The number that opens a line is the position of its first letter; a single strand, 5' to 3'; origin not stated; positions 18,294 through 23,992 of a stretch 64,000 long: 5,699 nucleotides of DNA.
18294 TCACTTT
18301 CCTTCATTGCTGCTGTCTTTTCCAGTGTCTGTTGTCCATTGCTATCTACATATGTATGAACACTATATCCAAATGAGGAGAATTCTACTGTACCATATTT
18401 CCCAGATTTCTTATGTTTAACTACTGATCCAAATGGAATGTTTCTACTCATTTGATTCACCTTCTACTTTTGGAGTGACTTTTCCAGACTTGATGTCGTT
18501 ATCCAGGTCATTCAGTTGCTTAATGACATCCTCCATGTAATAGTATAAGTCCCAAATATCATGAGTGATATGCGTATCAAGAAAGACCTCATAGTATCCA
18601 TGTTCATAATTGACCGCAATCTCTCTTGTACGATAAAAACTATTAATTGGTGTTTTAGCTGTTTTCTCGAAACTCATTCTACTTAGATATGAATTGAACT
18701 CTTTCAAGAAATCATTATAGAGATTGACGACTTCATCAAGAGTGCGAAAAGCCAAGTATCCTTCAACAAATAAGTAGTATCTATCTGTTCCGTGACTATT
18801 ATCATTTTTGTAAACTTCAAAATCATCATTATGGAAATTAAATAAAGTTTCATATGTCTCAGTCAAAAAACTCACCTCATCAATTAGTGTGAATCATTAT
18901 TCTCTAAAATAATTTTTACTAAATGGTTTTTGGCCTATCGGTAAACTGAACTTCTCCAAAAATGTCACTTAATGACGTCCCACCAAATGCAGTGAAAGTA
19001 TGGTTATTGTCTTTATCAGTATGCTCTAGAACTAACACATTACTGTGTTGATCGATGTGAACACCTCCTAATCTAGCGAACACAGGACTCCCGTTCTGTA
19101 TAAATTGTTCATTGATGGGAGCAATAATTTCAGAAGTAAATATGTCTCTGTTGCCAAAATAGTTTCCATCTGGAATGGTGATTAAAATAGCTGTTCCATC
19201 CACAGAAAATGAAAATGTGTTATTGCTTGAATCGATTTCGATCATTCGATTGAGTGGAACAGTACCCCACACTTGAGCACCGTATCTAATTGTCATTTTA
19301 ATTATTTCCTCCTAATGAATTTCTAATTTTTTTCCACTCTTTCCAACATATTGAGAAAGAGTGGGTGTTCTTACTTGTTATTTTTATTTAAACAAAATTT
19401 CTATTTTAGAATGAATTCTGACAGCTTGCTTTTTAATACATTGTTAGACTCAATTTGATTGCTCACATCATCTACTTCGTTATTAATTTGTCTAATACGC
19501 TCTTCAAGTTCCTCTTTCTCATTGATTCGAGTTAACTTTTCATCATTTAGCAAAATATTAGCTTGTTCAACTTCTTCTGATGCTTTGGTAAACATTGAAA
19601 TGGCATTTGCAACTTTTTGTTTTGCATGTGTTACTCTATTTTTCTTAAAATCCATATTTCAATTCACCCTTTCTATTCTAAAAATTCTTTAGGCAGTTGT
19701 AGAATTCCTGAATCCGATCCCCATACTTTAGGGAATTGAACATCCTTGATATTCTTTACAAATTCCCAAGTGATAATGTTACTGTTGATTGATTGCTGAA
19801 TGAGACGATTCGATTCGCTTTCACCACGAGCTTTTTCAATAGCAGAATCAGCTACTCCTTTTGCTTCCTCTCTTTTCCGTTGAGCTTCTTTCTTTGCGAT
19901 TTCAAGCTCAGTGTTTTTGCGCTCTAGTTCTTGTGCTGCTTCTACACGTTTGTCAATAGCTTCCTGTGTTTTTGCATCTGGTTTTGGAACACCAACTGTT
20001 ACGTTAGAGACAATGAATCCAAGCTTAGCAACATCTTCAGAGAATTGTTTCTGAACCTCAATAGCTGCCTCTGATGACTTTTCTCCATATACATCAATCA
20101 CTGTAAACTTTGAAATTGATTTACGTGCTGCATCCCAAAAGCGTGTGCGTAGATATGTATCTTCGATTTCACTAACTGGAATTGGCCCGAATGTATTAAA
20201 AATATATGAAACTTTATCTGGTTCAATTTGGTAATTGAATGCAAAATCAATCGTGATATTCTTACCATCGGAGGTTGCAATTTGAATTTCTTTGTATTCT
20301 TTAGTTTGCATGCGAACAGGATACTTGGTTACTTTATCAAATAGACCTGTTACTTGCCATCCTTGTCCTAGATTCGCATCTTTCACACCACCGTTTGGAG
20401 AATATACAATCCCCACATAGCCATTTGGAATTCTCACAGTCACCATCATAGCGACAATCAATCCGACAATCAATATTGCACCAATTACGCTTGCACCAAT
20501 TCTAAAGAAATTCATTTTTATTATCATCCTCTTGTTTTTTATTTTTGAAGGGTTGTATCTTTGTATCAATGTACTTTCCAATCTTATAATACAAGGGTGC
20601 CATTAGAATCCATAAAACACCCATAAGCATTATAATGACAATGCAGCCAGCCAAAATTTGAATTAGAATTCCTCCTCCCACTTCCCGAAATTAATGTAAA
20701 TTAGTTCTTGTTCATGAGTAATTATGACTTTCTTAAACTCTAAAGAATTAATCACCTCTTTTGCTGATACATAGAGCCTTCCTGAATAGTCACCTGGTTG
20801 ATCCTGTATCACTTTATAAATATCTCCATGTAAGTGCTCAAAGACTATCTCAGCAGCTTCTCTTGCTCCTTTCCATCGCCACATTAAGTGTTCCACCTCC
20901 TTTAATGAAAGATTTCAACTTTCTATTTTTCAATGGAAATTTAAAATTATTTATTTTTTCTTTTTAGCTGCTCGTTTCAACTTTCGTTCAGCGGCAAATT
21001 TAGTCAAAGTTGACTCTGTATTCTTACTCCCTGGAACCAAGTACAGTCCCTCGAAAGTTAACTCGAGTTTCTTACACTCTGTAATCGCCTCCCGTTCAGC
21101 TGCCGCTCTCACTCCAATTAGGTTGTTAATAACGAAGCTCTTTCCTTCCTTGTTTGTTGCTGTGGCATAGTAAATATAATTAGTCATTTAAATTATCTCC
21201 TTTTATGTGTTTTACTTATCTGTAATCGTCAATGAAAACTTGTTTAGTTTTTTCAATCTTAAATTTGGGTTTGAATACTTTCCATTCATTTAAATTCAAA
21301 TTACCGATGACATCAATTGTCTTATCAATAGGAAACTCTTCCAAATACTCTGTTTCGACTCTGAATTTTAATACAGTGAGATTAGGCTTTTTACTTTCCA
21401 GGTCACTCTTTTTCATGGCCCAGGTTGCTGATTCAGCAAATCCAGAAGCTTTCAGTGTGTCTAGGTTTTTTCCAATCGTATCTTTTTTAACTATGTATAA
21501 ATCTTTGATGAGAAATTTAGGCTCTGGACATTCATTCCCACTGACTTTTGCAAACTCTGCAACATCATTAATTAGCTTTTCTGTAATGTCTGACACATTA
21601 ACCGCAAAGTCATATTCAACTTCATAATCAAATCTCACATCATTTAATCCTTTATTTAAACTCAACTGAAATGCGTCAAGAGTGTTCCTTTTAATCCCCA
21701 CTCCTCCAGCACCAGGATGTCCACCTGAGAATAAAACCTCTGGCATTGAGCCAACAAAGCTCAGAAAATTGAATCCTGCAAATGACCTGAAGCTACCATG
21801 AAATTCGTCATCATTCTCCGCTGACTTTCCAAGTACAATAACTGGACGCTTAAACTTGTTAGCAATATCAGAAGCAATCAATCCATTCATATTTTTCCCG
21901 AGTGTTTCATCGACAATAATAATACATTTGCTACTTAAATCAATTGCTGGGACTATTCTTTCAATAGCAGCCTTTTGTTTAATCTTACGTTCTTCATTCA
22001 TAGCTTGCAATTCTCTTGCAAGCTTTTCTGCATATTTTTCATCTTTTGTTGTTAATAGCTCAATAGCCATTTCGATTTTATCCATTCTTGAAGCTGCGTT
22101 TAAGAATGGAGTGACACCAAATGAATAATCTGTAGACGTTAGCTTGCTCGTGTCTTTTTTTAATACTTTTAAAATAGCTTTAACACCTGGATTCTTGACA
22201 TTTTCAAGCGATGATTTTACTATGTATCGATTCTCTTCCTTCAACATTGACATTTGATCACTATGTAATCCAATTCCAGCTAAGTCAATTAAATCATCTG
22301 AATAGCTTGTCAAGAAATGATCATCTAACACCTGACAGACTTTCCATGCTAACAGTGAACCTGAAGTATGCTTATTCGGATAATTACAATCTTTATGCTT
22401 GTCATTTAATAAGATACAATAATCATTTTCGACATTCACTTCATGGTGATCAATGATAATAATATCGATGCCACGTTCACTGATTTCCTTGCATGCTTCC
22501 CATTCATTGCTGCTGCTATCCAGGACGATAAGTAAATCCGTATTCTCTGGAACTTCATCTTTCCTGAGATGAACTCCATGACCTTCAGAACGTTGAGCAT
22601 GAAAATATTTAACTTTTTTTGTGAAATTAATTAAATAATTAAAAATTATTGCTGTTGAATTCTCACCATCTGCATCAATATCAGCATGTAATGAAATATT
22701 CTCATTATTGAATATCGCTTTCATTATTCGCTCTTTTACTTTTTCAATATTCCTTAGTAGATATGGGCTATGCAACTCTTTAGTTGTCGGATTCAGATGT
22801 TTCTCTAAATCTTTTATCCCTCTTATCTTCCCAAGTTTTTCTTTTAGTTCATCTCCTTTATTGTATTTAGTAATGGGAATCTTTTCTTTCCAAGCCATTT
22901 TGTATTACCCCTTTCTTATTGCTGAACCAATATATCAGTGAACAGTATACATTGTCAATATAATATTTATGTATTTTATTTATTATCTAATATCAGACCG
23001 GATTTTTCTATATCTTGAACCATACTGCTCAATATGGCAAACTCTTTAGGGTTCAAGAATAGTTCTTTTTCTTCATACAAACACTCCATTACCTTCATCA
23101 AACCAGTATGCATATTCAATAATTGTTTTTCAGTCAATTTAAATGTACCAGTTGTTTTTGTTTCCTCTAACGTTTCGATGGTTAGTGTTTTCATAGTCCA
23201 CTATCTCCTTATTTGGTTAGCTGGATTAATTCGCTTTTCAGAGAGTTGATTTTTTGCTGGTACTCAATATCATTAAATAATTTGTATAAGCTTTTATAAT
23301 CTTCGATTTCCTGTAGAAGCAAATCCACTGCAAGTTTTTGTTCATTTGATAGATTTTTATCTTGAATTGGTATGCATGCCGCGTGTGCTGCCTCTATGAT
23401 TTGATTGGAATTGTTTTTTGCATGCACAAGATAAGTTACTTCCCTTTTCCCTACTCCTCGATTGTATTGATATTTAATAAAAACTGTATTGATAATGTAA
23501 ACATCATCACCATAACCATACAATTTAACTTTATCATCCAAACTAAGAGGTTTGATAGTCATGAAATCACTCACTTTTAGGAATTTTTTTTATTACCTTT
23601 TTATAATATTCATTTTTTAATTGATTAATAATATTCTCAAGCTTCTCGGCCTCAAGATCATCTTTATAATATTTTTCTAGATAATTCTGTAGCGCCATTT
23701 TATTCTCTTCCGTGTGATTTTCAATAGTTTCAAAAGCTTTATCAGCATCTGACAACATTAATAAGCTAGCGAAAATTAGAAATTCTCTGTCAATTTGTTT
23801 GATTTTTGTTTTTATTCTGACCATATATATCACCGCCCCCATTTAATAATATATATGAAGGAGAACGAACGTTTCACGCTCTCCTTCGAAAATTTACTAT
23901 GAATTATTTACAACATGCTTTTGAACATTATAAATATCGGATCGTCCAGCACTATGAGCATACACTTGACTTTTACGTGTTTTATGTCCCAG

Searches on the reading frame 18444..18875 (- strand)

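Call 80: search_protein_families(library=pfam, proteins=[window:18444-18875:-], max_evalue=0.01)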
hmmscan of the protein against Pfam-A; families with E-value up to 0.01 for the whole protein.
window:18444-18875:- (143 aa): 1 family
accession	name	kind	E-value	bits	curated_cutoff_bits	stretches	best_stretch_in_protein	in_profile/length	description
PF02762.20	Cbl_N3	-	0.0052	17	25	1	38-79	3-44/86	CBL proto-oncogene N-terminus, SH2-like domain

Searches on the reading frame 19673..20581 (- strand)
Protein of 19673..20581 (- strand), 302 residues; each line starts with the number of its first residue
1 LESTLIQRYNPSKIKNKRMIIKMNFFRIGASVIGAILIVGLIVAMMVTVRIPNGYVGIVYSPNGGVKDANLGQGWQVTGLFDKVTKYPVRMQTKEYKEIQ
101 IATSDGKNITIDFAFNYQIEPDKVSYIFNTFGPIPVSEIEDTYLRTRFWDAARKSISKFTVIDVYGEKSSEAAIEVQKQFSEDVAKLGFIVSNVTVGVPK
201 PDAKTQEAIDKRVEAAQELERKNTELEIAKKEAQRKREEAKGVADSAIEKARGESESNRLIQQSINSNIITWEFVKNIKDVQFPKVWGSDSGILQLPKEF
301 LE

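Call 14: search_protein_families(library=phrogs, proteins=[window:19673-20581:-], max_evalue=0.00001)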
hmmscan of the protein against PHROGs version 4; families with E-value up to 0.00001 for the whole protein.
window:19673-20581:- (302 aa): 2 families
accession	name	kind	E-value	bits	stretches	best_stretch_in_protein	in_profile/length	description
phrog_200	-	other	7.9e-69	233.6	1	20-292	76-351/379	lipoprotein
phrog_11227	-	other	9.8e-07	29.8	1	211-281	38-110/138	protease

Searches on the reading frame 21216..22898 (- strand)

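Call 3: search_protein_families(library=pfam, proteins=[window:21216-22898:-], max_evalue=0.1)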
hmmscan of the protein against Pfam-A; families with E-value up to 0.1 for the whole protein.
window:21216-22898:- (560 aa): 4 families
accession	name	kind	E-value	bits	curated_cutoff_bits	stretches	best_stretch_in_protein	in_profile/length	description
PF01368.27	DHH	-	7.2e-13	49.3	28.1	1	70-207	6-121/125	DHH family, N-terminal domain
PF17768.7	RecJ_OB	-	1.7e-08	34.9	27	1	429-540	1-96/107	RecJ OB domain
PF02272.25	DHHA1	-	3.1e-06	28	25.9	1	335-411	15-93/102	DHHA1 domain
PF11079.13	YqhG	-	0.014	14.8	25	1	239-298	151-211/258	Bacterial protein YqhG of unknown function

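Call 4: search_protein_families(library=phrogs, proteins=[window:21216-22898:-], max_evalue=0.01)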
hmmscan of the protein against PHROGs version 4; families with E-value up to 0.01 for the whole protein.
window:21216-22898:- (560 aa): 2 families
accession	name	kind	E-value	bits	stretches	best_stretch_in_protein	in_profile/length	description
phrog_2484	-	DNA, RNA and nucleotide metabolism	2.4e-140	469.8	1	10-560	7-557/564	RecJ-like ssDNA exonuclease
phrog_4771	-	other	2.1e-08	34.6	1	66-407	17-288/363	DHH phosphoesterase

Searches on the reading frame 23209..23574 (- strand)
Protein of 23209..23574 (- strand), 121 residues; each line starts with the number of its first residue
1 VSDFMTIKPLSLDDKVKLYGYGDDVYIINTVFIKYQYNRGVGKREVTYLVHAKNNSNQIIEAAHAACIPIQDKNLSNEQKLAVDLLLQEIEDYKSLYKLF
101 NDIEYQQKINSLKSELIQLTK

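Call 3: search_protein_families(library=pfam, proteins=[window:23209-23574:-], max_evalue=0.1)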
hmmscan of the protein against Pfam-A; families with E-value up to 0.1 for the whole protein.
window:23209-23574:- (121 aa): 0 families

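Call 4: search_protein_families(library=phrogs, proteins=[window:23209-23574:-], max_evalue=0.01)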
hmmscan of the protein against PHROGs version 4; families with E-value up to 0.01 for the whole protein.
window:23209-23574:- (121 aa): 1 family
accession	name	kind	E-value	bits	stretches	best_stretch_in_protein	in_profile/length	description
phrog_16935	-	unknown function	0.001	20.1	1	79-111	8-40/55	-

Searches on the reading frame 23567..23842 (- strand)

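Call 3: search_protein_families(library=pfam, proteins=[window:23567-23842:-], max_evalue=0.1)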
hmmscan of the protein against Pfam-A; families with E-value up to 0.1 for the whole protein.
window:23567-23842:- (91 aa): 1 family
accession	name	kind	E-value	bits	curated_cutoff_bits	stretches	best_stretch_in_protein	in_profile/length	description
PF23151.1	NuiA_2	-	0.042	14.4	27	1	28-89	54-114/154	NuiA-like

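Call 4: search_protein_families(library=phrogs, proteins=[window:23567-23842:-], max_evalue=0.01)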
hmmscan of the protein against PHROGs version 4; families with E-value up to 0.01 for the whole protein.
window:23567-23842:- (91 aa): 1 family
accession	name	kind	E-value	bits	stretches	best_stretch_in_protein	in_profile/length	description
phrog_36631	-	unknown function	0.0091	17.6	0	46-81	4-39/77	-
